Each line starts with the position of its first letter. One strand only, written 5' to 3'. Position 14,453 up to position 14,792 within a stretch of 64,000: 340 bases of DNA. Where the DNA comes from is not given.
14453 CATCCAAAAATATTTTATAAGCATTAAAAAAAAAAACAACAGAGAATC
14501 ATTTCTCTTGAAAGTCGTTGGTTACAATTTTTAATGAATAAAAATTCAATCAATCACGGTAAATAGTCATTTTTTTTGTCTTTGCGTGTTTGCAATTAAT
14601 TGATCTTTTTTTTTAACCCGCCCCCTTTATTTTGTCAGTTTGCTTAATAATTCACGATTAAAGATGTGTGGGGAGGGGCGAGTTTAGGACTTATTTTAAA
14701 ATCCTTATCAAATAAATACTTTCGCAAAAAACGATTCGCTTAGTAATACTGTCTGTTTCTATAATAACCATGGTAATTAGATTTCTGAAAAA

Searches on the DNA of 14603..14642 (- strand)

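Call 30: search_dna_similar(query=window:14603-14642:-, collection=plasmids, mode=near, max_rows=40, max_evalue=0.001)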
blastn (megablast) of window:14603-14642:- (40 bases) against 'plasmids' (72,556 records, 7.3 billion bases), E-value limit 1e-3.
Records with a match: 9; places in all: 9; records where one place covers at least 80% of the query: 9.
Best place of each record, by identity: >=99% 7; 95-99% 2.
By first word of the organism name: Klebsiella 9.
By predicted mobility (MOB-suite, as given by PLSDB): non-mobilizable 9.
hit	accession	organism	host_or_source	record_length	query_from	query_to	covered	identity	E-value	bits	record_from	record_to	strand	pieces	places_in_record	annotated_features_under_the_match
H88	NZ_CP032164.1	Klebsiella pneumoniae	Homo sapiens,urine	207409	1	40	100%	100.0%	3e-12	75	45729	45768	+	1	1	none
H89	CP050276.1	Klebsiella pneumoniae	Homo sapiens,blood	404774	1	40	100%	100.0%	3e-12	75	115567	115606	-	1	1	none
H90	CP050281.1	Klebsiella pneumoniae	Homo sapiens,blood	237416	1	40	100%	100.0%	3e-12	75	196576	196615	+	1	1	none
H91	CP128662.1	Klebsiella pneumoniae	Homo sapiens,blood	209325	1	40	100%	100.0%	3e-12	75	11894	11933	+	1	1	none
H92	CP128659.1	Klebsiella pneumoniae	Homo sapiens,blood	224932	1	40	100%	97.6%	1e-10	69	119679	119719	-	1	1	none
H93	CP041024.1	Klebsiella pneumoniae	Homo sapiens,bacterial culture,sputum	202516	1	40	100%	97.5%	5e-10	68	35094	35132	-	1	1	none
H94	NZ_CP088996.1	Klebsiella pneumoniae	Homo sapiens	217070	1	37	93%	100.0%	1e-10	69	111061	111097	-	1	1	none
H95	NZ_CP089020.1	Klebsiella pneumoniae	Homo sapiens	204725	1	34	85%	100.0%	6e-9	64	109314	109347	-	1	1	none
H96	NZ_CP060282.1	Klebsiella pneumoniae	Homo sapiens,Rectal Swab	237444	1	34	85%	100.0%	6e-9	64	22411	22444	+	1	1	none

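Call 35: get_annotated_region(hit=H88, flank=2500)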
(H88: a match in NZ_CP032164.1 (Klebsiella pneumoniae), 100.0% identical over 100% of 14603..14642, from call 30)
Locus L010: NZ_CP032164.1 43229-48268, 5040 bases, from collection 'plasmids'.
description: Klebsiella pneumoniae strain XJ-K1 plasmid unnamed1, complete sequence
organism: Klebsiella pneumoniae (NCBI taxid 573)
taxonomy: Bacteria; Pseudomonadota; Gammaproteobacteria; Enterobacterales; Enterobacteriaceae; Klebsiella; Klebsiella pneumoniae
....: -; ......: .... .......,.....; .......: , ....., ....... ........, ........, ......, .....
typing (MOB-suite, as given by PLSDB): non-mobilizable; replicon IncFIB,IncHI1B
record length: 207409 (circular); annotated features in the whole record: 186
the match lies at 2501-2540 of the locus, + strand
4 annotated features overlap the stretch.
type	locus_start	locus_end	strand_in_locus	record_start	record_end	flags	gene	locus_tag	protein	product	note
CDS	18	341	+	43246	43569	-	-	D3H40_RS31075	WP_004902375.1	hypothetical protein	-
CDS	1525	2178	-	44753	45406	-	-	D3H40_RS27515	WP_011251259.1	class I SAM-dependent methyltransferase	-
CDS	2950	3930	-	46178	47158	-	-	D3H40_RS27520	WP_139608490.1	IS5-like element ISKpn26 family transposase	GO:0006313 - DNA transposition [Evidence IEA]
CDS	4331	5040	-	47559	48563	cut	-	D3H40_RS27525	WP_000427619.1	IS110-like element IS5075 family transposase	GO:0006313 - DNA transposition [Evidence IEA]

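Call 36: get_annotated_region(hit=H89, flank=2500)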
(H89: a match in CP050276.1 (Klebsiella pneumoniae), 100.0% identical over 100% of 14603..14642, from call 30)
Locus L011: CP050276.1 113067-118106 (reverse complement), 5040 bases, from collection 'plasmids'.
description: Klebsiella pneumoniae strain 10553 plasmid unnamed1, complete sequence
organism: Klebsiella pneumoniae (NCBI taxid 573)
taxonomy: Bacteria; Pseudomonadota; Gammaproteobacteria; Enterobacterales; Enterobacteriaceae; Klebsiella; Klebsiella pneumoniae
host: -; source: Homo sapiens,blood; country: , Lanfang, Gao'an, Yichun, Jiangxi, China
typing (MOB-suite, as given by PLSDB): non-mobilizable; replicon IncFIB,IncFIB,IncHI1B,IncU
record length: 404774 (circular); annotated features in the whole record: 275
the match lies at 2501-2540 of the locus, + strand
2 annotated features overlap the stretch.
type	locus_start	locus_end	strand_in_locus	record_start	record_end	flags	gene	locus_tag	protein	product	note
CDS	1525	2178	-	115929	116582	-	-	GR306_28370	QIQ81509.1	class I SAM-dependent methyltransferase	-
CDS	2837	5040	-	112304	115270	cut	-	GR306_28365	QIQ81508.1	Tn3-like element TnAs1 family transposase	-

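Call 37: get_annotated_region(hit=H90, flank=2500)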
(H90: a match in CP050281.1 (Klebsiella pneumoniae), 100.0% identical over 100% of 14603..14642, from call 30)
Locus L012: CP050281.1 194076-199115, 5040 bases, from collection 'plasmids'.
description: Klebsiella pneumoniae strain 9949 plasmid unnamed1, complete sequence
organism: Klebsiella pneumoniae (NCBI taxid 573)
taxonomy: Bacteria; Pseudomonadota; Gammaproteobacteria; Enterobacterales; Enterobacteriaceae; Klebsiella; Klebsiella pneumoniae
host: -; source: Homo sapiens,blood; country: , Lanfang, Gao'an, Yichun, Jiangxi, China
typing (MOB-suite, as given by PLSDB): non-mobilizable; replicon IncFIB,IncHI1B
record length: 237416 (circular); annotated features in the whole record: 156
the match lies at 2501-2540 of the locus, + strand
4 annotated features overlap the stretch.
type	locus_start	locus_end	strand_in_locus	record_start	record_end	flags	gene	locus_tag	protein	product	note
CDS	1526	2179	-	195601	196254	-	-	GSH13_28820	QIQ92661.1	class I SAM-dependent methyltransferase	-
predicted_resistance_gene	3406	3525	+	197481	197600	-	rmpD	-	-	mucoid phenotype synthesis protein RmpD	predicted by amrfinderplus; class ; identity 100.0%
CDS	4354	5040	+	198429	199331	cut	-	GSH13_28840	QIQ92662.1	DMT family transporter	-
predicted_resistance_gene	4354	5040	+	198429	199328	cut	peg-344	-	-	DMT family inner membrane transporter PEG344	predicted by amrfinderplus; class ; identity 100.0%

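Call 38: get_annotated_region(hit=H91, flank=2500)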
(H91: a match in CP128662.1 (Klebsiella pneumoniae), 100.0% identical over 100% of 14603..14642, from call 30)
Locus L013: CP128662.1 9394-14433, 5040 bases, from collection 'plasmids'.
description: Klebsiella pneumoniae strain hvKP1 plasmid phvKP1_1, complete sequence
organism: Klebsiella pneumoniae (NCBI taxid 573)
taxonomy: Bacteria; Pseudomonadota; Gammaproteobacteria; Enterobacterales; Enterobacteriaceae; Klebsiella; Klebsiella pneumoniae
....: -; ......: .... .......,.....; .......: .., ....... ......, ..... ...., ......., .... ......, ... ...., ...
typing (MOB-suite, as given by PLSDB): non-mobilizable; replicon IncFIB,IncHI1B
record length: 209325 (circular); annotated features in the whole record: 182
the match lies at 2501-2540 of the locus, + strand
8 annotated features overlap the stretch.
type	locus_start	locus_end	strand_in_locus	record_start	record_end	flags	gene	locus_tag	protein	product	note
CDS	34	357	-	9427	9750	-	-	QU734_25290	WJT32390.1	hypothetical protein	-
CDS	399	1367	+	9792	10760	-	-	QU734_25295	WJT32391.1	IS5 family transposase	-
CDS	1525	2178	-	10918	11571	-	-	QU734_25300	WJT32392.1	class I SAM-dependent methyltransferase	-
predicted_resistance_gene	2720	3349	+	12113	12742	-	rmpA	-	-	mucoid phenotype regulator RmpA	predicted by amrfinderplus; class ; identity 100.0%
predicted_resistance_gene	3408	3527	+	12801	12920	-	rmpD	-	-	mucoid phenotype synthesis protein RmpD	predicted by amrfinderplus; class ; identity 100.0%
CDS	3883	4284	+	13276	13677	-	rmpC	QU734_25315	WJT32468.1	mucoid phenotype regulator RmpC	-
CDS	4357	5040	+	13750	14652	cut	-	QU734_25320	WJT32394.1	DMT family transporter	-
predicted_resistance_gene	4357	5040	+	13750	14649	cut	peg-344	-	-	DMT family inner membrane transporter PEG344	predicted by amrfinderplus; class ; identity 100.0%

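Call 39: get_annotated_region(hit=H93, flank=2500)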
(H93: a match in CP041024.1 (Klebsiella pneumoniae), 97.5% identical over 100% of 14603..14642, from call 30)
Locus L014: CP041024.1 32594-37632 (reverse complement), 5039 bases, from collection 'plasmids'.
description: Klebsiella pneumoniae strain KP1692 plasmid pKP1692, complete sequence
organism: Klebsiella pneumoniae (NCBI taxid 573)
taxonomy: Bacteria; Pseudomonadota; Gammaproteobacteria; Enterobacterales; Enterobacteriaceae; Klebsiella; Klebsiella pneumoniae
host: -; source: Homo sapiens,bacterial culture,sputum; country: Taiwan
typing (MOB-suite, as given by PLSDB): non-mobilizable; replicon IncFIB
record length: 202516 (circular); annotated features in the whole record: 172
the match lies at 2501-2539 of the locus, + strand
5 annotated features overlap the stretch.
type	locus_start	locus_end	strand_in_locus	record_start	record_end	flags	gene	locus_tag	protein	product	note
CDS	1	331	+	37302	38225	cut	-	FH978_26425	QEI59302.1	IS5 family transposase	-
CDS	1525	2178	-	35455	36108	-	-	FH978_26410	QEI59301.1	class I SAM-dependent methyltransferase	-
predicted_resistance_gene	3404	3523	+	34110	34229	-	rmpD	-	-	mucoid phenotype synthesis protein RmpD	predicted by amrfinderplus; class ; identity 100.0%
CDS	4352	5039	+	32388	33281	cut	-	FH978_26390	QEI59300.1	DMT family transporter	-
predicted_resistance_gene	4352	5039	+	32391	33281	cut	peg-344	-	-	DMT family inner membrane transporter PEG344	predicted by amrfinderplus; class ; identity 95.62%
